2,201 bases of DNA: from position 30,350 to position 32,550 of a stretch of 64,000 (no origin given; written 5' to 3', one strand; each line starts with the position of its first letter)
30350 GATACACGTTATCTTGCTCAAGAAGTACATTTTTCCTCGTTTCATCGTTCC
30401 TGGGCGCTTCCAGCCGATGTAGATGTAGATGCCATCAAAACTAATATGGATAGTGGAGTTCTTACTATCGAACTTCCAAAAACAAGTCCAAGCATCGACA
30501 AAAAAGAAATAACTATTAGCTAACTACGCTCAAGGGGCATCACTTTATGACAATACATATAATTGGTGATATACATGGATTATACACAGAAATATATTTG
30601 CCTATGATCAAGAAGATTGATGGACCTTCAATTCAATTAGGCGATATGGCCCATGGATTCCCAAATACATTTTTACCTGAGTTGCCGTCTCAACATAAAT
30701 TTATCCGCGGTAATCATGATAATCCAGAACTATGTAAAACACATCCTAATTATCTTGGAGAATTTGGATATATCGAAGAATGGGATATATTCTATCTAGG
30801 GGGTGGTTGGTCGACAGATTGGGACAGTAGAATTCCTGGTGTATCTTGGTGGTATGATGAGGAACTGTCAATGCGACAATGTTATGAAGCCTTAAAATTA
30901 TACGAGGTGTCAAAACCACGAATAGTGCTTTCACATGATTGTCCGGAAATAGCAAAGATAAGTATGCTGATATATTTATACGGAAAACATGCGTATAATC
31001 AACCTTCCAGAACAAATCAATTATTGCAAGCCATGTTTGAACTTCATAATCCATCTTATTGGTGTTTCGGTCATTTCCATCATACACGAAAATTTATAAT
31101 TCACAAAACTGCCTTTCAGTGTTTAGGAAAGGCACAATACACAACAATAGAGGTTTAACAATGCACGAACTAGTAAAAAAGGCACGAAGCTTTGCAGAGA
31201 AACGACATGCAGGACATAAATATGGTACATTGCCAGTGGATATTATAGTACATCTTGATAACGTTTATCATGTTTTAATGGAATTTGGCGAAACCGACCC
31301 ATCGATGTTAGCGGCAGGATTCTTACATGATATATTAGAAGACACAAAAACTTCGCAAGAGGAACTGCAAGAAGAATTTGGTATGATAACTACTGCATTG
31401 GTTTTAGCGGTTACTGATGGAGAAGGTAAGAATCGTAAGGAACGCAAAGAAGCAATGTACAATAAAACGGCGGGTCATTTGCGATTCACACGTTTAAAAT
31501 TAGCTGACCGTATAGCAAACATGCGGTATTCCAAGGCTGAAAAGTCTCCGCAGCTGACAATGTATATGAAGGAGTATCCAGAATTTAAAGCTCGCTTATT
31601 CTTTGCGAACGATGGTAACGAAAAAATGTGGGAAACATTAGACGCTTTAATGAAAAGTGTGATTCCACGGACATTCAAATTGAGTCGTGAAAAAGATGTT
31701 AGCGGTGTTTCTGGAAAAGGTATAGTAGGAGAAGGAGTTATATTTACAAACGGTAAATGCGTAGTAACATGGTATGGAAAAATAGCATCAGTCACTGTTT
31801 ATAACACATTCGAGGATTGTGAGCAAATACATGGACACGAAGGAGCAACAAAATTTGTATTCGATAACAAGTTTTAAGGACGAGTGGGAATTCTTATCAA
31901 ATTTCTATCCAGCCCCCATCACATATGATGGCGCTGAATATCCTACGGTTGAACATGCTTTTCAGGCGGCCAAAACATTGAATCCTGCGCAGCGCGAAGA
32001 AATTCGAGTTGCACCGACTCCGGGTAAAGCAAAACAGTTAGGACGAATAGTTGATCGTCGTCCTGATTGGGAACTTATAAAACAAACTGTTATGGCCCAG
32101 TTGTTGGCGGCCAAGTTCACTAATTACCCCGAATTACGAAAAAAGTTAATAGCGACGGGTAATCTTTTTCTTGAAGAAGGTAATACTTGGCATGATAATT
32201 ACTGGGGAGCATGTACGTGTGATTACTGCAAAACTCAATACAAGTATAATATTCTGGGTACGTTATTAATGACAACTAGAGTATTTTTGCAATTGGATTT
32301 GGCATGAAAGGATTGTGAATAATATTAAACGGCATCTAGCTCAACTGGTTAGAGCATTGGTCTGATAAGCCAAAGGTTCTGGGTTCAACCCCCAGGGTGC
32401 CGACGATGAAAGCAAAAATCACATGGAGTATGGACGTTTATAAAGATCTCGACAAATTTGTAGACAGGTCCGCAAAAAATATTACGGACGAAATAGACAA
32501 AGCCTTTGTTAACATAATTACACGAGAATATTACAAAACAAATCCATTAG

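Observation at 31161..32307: Adjacent small alarmone hydrolase-like HD protein and NADAR domain protein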

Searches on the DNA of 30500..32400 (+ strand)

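Call 8: search_dna_similar(query=window:30500-32400:+, collection=phages, mode=near, max_rows=25)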
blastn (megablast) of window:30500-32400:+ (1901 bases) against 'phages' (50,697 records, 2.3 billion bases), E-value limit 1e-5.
No match.

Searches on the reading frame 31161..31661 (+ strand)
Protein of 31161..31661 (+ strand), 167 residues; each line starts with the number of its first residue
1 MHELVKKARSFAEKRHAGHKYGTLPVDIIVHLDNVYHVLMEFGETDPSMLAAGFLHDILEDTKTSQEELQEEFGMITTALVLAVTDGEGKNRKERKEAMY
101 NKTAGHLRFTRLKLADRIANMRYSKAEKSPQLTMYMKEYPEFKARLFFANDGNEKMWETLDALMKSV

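Call 39: search_solved_structures(query=window:31161-31661:+, max_evalue=0.0001, show_alignments=5)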
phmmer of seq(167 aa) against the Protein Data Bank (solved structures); distinct sequences matched with E-value up to 0.0001: 20.
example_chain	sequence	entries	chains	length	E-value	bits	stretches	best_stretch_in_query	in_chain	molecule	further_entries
8acu_A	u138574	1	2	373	8.3e-12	48.3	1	4-131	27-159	GTP pyrophosphokinase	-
6yxa_A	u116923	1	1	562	1.4e-11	47.5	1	4-130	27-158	GTP pyrophosphokinase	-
3nqw_A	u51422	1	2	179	6.3e-11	45.4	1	28-125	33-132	CG11900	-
6yvc_A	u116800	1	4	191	1.6e-09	40.9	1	7-149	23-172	Bifunctional (P)ppGpp synthetase/guanosine-3',5'-bis(Diphosphate) 3'-pyrophosphohydrolase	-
6z3n_AAA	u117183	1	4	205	2.2e-09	40.5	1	8-149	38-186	Hydrolase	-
3nr1_A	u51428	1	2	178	2.4e-09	40.3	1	8-161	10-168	HD domain-containing protein 3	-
7oiw_A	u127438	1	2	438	5.1e-09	39.3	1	3-164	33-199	GTP pyrophosphokinase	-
6z3o_AAA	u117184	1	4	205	5.8e-09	39.1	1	8-149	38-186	Small Alarmone Hydrolase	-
5vxa_A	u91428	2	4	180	2.4e-08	37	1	8-161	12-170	Guanosine-3',5'-bis(diphosphate) 3'-pyrophosphohydrolase MESH1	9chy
4yf1_A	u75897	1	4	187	2.2e-07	34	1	2-134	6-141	Lmo0812 protein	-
7ohg_A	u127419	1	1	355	2.6e-07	33.7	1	5-127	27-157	Guanosine-3',5'-bis(Diphosphate) 3'-pyrophosphohydrolase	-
6s2t_A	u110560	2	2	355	2.6e-07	33.7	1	5-127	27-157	(P)ppGpp synthetase I, SpoT/RelA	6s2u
6s2v_A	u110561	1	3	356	2.7e-07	33.7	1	5-127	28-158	(P)ppGpp synthetase I, SpoT/RelA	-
1vj7_A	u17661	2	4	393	7.2e-07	32.3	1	5-149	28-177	Bifunctional RELA/SPOT | Bifunctional (p)ppGpp synthase/hydrolase RelA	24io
7qps_A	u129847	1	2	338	7.8e-07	32.2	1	30-124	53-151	ACT domain protein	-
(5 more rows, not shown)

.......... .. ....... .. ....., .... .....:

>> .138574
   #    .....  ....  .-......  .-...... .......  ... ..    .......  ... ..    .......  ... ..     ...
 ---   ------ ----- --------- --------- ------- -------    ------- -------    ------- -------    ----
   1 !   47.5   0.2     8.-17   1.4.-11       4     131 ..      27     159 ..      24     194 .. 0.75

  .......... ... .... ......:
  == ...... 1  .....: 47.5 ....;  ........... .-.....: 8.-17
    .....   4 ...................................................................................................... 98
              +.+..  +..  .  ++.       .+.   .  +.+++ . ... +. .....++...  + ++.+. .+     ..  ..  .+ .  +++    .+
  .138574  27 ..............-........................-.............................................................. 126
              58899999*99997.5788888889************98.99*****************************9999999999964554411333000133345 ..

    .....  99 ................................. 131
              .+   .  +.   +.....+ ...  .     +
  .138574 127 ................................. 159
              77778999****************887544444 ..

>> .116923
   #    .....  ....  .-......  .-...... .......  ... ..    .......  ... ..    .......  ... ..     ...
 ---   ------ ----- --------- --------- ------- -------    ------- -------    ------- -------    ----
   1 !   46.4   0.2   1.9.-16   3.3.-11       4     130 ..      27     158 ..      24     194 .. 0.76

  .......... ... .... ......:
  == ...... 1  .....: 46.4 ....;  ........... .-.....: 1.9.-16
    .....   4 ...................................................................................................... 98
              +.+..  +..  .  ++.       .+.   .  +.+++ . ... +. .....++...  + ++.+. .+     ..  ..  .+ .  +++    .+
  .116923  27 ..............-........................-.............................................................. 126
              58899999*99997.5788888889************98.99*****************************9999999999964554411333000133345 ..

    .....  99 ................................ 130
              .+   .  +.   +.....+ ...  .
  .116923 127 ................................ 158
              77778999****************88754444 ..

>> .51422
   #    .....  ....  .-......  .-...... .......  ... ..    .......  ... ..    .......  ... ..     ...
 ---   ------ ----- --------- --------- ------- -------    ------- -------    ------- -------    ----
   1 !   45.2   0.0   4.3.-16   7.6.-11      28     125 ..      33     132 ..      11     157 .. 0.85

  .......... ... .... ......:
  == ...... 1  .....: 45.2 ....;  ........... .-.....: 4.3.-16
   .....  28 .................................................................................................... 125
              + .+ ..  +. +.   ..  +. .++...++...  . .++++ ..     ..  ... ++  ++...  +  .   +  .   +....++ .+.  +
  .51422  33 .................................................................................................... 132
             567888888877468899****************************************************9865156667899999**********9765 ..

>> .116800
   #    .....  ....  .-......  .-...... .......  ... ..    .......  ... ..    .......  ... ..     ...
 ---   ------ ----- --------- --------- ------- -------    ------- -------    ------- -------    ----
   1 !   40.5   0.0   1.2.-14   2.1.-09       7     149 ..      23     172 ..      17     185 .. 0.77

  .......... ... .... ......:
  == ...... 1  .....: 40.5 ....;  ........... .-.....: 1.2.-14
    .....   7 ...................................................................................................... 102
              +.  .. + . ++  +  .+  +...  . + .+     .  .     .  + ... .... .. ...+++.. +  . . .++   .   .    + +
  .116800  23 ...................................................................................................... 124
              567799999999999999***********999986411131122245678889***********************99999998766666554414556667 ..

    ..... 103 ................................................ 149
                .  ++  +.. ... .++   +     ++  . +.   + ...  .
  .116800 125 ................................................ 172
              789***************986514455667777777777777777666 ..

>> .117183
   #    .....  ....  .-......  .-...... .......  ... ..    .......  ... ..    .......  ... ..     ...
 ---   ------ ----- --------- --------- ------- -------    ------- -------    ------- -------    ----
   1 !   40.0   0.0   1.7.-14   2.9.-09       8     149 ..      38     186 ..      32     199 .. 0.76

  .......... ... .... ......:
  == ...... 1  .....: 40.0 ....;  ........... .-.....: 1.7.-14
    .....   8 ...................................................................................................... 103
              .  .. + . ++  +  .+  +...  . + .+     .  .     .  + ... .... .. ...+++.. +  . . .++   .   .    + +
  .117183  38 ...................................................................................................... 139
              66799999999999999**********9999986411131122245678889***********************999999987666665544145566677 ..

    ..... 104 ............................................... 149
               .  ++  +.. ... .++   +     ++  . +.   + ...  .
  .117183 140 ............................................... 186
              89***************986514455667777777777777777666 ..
